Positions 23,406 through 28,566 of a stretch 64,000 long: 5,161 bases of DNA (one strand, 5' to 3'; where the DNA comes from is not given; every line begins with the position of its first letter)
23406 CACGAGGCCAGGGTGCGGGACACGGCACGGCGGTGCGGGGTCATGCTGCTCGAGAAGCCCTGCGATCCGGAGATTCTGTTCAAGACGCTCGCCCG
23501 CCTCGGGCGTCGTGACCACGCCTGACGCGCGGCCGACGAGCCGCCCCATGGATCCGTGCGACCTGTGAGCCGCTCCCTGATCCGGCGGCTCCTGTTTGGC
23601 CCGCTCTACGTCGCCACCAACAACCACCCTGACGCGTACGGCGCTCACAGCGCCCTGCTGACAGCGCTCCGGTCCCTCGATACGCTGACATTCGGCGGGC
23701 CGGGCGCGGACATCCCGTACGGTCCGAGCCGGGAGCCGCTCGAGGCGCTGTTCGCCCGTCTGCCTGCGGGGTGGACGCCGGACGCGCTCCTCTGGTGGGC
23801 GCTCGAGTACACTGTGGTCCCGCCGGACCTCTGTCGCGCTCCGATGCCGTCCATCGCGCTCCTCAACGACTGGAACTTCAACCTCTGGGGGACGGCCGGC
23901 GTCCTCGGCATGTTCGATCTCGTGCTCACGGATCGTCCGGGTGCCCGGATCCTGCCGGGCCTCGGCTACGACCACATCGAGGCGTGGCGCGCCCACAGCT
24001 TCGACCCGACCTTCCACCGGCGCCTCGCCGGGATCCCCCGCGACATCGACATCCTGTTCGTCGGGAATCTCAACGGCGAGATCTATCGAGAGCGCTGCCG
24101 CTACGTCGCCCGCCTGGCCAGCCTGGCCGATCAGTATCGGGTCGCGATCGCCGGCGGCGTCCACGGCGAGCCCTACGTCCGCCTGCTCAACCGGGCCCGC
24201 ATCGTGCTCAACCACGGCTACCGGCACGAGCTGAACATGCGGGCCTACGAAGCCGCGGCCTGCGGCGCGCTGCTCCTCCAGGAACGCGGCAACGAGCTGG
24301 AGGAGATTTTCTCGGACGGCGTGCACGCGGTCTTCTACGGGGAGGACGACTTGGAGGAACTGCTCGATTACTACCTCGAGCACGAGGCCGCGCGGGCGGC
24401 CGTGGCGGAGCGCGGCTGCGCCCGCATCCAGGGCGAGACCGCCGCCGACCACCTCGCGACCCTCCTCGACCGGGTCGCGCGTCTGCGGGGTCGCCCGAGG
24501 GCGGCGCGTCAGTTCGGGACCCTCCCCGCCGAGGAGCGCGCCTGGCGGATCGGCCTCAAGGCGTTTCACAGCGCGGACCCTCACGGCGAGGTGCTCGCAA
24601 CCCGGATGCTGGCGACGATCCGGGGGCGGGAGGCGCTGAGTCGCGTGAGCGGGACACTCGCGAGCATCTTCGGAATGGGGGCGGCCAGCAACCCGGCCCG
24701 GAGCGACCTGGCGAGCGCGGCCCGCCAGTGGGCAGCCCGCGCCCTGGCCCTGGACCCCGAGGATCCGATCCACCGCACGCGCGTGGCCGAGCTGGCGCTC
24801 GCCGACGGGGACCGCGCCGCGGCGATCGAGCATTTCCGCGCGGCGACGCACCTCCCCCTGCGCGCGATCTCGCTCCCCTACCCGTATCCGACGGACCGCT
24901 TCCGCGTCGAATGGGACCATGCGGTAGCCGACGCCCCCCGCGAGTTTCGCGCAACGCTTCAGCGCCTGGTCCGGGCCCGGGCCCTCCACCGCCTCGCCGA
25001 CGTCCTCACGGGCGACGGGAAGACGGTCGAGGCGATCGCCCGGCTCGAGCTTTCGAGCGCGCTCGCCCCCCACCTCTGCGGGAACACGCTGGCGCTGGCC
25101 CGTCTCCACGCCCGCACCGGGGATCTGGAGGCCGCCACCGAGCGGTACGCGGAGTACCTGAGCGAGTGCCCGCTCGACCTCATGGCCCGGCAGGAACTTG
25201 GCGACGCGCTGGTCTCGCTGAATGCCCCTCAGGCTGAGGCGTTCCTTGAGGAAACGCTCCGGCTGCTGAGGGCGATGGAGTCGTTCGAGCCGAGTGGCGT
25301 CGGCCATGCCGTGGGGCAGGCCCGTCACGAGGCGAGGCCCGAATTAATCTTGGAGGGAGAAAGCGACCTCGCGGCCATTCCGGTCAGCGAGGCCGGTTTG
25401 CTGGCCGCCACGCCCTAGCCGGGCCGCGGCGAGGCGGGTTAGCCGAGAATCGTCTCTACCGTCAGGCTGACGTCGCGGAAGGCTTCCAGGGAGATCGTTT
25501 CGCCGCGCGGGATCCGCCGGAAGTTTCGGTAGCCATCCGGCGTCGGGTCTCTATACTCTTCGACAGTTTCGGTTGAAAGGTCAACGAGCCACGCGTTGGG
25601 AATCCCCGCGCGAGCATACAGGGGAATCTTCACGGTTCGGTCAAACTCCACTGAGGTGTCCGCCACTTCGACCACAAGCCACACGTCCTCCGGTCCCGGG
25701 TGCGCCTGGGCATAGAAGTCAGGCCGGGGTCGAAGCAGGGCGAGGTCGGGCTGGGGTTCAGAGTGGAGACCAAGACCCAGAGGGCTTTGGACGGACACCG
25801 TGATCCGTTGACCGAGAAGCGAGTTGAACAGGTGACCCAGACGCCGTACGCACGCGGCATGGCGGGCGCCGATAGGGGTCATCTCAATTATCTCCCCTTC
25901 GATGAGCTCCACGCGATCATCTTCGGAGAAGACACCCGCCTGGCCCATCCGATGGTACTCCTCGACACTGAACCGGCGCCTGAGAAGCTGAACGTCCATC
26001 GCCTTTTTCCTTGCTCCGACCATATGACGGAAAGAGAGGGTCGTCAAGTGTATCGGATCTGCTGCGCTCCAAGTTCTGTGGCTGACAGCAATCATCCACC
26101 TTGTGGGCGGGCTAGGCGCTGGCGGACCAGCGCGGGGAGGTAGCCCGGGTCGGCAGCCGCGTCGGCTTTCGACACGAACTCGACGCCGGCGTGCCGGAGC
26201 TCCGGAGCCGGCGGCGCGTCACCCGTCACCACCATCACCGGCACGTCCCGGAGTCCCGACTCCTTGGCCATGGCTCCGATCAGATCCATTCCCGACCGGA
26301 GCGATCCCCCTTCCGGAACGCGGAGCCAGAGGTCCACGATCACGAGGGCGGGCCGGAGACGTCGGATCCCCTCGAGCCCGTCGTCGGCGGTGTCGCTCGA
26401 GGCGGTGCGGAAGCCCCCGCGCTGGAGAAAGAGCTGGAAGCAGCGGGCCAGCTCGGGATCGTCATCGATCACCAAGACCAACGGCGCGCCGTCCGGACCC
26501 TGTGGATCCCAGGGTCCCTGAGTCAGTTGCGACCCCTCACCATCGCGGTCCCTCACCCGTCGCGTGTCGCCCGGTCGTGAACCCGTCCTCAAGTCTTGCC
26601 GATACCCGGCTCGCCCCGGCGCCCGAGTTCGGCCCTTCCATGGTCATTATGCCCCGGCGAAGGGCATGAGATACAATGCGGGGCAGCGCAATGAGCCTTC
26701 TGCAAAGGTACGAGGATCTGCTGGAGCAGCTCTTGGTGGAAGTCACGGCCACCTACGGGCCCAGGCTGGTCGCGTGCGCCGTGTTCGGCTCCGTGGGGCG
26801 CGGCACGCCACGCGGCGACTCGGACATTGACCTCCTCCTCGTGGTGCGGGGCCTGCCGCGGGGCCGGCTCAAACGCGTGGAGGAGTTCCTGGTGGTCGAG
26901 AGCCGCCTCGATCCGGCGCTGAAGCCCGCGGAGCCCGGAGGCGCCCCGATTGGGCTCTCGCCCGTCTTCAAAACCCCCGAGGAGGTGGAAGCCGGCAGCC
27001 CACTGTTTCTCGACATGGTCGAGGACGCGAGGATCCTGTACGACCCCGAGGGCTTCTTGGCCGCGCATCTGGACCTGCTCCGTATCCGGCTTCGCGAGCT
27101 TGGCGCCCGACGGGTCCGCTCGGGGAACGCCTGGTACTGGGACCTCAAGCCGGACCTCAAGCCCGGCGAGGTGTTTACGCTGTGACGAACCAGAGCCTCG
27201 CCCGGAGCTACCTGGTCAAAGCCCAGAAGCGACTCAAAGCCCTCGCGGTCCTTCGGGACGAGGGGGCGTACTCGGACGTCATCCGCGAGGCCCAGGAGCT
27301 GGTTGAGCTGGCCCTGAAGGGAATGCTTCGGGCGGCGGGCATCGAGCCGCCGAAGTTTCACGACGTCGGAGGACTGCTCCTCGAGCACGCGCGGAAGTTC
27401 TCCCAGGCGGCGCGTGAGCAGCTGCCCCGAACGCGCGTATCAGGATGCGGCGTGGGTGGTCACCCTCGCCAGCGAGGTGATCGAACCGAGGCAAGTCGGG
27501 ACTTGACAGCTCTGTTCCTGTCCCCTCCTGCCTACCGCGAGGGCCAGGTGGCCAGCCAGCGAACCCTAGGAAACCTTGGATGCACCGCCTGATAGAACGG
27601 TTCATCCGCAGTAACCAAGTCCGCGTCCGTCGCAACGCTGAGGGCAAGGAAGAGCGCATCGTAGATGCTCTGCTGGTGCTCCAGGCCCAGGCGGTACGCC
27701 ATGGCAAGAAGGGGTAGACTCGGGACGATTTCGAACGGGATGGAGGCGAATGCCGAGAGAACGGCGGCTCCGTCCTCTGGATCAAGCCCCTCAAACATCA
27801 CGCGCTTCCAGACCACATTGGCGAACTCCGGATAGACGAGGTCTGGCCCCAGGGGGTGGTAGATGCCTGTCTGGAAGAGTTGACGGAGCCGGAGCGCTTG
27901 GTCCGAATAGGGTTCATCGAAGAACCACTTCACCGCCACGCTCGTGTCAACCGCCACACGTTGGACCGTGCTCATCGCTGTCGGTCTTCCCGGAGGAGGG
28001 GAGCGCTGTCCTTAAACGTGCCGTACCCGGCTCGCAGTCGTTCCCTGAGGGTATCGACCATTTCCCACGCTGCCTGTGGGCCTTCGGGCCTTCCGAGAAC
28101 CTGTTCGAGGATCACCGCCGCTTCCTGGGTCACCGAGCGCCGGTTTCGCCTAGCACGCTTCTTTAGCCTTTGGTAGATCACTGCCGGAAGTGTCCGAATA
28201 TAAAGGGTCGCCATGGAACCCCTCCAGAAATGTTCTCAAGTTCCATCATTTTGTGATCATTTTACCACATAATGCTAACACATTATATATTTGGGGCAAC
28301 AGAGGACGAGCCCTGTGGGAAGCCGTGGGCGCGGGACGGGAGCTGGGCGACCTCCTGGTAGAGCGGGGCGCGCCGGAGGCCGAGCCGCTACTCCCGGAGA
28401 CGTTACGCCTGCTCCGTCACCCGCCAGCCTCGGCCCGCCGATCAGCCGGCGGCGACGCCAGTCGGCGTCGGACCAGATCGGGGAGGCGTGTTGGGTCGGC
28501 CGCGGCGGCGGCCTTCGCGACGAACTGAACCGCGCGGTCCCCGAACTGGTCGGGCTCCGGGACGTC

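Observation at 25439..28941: Toxin-antitoxin/defence-like islet bracketed by two paralogous CheY-like receiver genes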

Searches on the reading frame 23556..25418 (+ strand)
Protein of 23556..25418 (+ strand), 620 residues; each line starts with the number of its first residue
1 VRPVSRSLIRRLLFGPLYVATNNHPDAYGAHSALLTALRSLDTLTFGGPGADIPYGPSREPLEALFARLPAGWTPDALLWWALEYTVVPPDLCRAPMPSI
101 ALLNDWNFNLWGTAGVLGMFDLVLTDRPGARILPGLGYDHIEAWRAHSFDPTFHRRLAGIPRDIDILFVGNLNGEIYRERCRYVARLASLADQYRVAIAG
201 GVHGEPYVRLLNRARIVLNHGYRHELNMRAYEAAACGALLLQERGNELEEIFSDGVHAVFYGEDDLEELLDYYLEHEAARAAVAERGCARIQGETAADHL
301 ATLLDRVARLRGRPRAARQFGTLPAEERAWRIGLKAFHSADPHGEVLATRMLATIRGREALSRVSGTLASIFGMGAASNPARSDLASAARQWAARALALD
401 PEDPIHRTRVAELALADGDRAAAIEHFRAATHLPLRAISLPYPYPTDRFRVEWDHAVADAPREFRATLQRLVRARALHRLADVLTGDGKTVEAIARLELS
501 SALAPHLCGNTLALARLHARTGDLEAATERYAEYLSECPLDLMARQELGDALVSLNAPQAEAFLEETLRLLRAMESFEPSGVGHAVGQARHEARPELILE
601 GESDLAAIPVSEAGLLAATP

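Call 4: search_protein_families(library=pfam, proteins=[window:23556-25418:+], max_evalue=0.01)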
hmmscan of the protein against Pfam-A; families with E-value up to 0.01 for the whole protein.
window:23556-25418:+ (620 aa): 5 families
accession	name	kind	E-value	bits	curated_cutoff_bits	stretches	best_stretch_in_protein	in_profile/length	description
PF13524.12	Glyco_trans_1_2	-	1.6e-24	86.9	25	1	186-302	27-140/144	Glycosyl transferase-like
PF13428.12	TPR_14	-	0.00014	22.7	23.5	1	512-550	5-43/44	Tetratricopeptide repeat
PF13371.12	TPR_9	-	0.00087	19.7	35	1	490-541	11-61/73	Tetratricopeptide repeat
PF07719.23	TPR_2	-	0.0011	19.4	27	0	513-539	6-32/34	Tetratricopeptide repeat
PF13692.12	Glyco_trans_1_4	-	0.0035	18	27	1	163-271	33-134/142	Glycosyl transferases group 1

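Call 50: search_protein_families(library=ncbifam, proteins=[window:23556-25418:+], max_evalue=0.001)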
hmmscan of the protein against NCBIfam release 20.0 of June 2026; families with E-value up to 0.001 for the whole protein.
window:23556-25418:+ (620 aa): 1 family
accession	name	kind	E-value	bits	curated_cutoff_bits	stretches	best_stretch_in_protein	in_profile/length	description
TIGR02917.1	PEP_TPR_lipo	equivalog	7.7e-07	27.4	312.2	0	389-433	382-426/899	XrtA/PEP-CTERM system TPR-repeat protein PrsT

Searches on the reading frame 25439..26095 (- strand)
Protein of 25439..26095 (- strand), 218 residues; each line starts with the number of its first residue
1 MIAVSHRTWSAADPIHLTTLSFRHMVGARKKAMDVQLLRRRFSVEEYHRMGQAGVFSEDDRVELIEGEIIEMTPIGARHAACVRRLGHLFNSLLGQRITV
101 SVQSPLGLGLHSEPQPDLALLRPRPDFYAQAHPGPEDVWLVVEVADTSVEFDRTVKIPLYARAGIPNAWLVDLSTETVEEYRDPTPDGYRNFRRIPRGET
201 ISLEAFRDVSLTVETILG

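Call 4: search_protein_families(library=pfam, proteins=[window:25439-26095:-], max_evalue=0.01)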
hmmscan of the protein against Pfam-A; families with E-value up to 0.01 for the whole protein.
window:25439-26095:- (218 aa): 1 family
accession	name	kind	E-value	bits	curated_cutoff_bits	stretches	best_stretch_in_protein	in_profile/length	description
PF05685.18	Uma2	-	2.6e-33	115.4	27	1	44-214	1-172/172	Putative restriction endonuclease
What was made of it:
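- Checked: Uma2 (25439..25999/26095, -) lies just outside (call 4).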

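Call 8: search_protein_families(library=padloc, proteins=[window:25439-26095:-], max_evalue=0.01)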
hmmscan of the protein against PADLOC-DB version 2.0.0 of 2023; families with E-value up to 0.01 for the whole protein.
window:25439-26095:- (218 aa): 4 families
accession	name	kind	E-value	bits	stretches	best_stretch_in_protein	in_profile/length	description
PDLC04832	PDC-S03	-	7.7e-15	53.1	1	40-216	7-185/188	-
PDLC04833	PDC-S03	-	2e-13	48.3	1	30-217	13-203/207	-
PDLC04835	PDC-S03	-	2.1e-07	28.7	1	57-175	19-148/207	-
PDLC04834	PDC-S03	-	4e-06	24.7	1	42-217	9-182/184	-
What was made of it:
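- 25439..25999 (-): Uma2 (DUF820) PD-(D/E)xK nuclease-like gene. The true start is probably the ATG at 25999; the ORF extends to 26095. It has its own promoter-like site at 26047..26019. PADLOC PDC-S03 7.7e-15 (call 8).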

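Call 49: search_protein_families(library=pfam, proteins=[window:25439-25999:-], max_evalue=0.01)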
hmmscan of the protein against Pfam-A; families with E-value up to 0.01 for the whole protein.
window:25439-25999:- (186 aa): 1 family
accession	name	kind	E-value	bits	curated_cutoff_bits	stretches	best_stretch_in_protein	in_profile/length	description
PF05685.18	Uma2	-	1.5e-33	116.2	27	1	12-182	1-172/172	Putative restriction endonuclease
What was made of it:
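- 25439..25999 (-): Pfam Uma2 1.5e-33 over the full profile (call 49).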

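Call 50: search_protein_families(library=ncbifam, proteins=[window:25439-25999:-], max_evalue=0.001)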
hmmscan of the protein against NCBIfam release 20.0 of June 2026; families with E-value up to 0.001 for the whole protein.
window:25439-25999:- (186 aa): 0 families

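Call 59: search_protein_families(library=phrogs, proteins=[window:25439-25999:-], max_evalue=0.001)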
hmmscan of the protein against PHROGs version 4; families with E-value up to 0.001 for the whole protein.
window:25439-25999:- (186 aa): 1 family
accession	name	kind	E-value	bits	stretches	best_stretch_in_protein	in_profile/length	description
phrog_16228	-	unknown function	4.8e-11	43.5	1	19-150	12-146/187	-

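Call 68: search_solved_structures(query=window:25439-25999:-, max_evalue=0.01, show_alignments=1)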
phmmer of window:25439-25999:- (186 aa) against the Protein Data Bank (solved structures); distinct sequences matched with E-value up to 0.01: 2.
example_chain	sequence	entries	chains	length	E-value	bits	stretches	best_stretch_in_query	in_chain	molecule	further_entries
9y1l_A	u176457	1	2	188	9.8e-06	28.4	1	29-151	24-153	Putative restriction endonuclease domain-containing protein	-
6okh_A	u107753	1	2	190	5.6e-05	26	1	26-170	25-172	Uncharacterized protein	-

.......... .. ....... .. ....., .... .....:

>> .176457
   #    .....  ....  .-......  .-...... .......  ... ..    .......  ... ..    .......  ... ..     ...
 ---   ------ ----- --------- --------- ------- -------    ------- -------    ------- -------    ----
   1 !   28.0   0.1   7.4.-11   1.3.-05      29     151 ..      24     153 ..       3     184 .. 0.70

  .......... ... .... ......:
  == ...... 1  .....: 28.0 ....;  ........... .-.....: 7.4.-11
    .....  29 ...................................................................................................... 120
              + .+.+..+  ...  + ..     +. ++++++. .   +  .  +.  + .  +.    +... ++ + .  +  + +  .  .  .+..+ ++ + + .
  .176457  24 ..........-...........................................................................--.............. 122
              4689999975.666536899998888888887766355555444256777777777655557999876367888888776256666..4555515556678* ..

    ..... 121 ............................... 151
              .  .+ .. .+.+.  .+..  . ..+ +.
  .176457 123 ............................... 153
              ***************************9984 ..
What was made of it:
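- Closest known: Uma2 / DUF820 PD-. Same: Similar to solved Uma2-like structures 9y1l and 6okh (calls 49, 68).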

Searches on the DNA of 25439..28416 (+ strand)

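Call 69: search_dna_similar(query=window:25439-28416:+, collection=plasmids, mode=distant, max_rows=8)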
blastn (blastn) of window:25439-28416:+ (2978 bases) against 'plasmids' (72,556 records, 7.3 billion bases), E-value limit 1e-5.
Records with a match: 1; places in all: 1; records where one place covers at least 80% of the query: 0.
Best place of each record, by identity: 60-80% 1.
By first word of the organism name: Leptolyngbya 1.
By predicted mobility (MOB-suite, as given by PLSDB): non-mobilizable 1.
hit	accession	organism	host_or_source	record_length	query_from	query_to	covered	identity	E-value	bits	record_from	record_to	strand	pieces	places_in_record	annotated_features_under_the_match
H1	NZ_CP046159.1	Leptolyngbya sp. BL0902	cell culture,open pond on an algae farm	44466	176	368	6%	69.4%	3e-12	83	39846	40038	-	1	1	Uma2 family endonuclease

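Call 70: search_dna_similar(query=window:25439-28416:+, collection=phages, mode=distant, max_rows=8)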
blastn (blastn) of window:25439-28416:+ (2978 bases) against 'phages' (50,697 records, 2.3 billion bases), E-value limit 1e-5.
No match.
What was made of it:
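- No plasmid or phage similarity beyond one Uma2 fragment (calls 69, 70).
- Tried and rejected: One 193-nt Uma2 fragment in a Leptolyngbya plasmid and nothing in phages (calls 69, 70).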

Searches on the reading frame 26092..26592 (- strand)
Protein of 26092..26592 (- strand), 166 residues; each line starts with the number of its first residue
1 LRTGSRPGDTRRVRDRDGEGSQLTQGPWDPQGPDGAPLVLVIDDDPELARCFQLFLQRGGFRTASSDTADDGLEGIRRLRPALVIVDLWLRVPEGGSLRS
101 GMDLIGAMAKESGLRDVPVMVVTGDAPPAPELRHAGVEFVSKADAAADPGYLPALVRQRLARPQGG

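Call 4: search_protein_families(library=pfam, proteins=[window:26092-26592:-], max_evalue=0.01)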
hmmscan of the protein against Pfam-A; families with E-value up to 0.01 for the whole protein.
window:26092-26592:- (166 aa): 1 family
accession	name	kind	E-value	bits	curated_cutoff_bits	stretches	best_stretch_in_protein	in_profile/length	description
PF00072.30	Response_reg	-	3.3e-09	37.3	30.2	1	39-127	1-81/111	Response regulator receiver domain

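Call 8: search_protein_families(library=padloc, proteins=[window:26092-26592:-], max_evalue=0.01)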
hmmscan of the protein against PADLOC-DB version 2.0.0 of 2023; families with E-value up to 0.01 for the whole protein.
window:26092-26592:- (166 aa): 1 family
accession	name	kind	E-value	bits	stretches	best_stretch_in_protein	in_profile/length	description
PDLC00405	SduA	-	2.4e-05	22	1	36-126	6-97/323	DUF4263 domain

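Call 50: search_protein_families(library=ncbifam, proteins=[window:26092-26592:-], max_evalue=0.001)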
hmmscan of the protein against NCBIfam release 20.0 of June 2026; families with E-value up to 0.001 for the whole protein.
window:26092-26592:- (166 aa): 16 families
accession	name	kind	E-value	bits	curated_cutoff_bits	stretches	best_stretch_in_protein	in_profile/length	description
NF051870.1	NAssimRespRegNtrX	equivalog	6.6e-08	31.9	600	1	39-125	4-84/452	nitrogen assimilation response regulator NtrX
NF045717.1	DVU0259_DivK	exception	1.6e-07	31.5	160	1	39-125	5-85/117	DVU0259 family response regulator domain-containing protein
NF040689.1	MtrAB_MtrA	equivalog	2.7e-07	30.2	300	1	39-124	1-77/219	MtrAB system response regulator MtrA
NF006900.1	PRK09390.1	equivalog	1e-06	28.4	255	1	37-142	5-105/203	response regulator FixJ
TIGR02154.1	PhoB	equivalog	1.2e-06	28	296.2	1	38-124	4-84/226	phosphate regulon transcriptional regulator PhoB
NF045505.1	RR_RssB_Pseudo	equivalog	6.5e-06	25.4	700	1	39-124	8-85/394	two-component system response regulator RssB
NF033791.1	ActR_PrrA_rreg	equivalog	3.4e-05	23.9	250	1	39-125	4-82/173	ActR/PrrA/RegA family redox response regulator transcription factor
NF007982.1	PRK10710.1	equivalog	5.1e-05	23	380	1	37-124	8-86/235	envelope stress response regulator BaeR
NF041733.1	resp_reg_CseB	equivalog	6.1e-05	22.5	350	1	39-98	3-62/228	two-component system response regulator CseB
NF047793.1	ResRegPgtA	equivalog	8.1e-05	21.6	650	1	39-142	8-106/414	two-component system response regulator PgtA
NF011695.0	PRK15115.1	equivalog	0.00011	21.2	763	1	39-127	9-91/445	two-component system response regulator GlrR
NF040534.1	resp_reg_YycF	equivalog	0.00013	21.3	340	1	39-123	3-78/231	response regulator YycF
NF007546.0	PRK10161.1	equivalog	0.00021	20.9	471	1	39-125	5-85/229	phosphate response regulator transcription factor PhoB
NF045914.1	RespRegNblR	equivalog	0.00029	20.5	300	1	36-95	6-65/228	response regulator transcription factor NblR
TIGR02915.1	PEP_resp_reg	equivalog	0.00048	19.1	502.6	1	39-126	1-83/445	PEP-CTERM-box response regulator transcription factor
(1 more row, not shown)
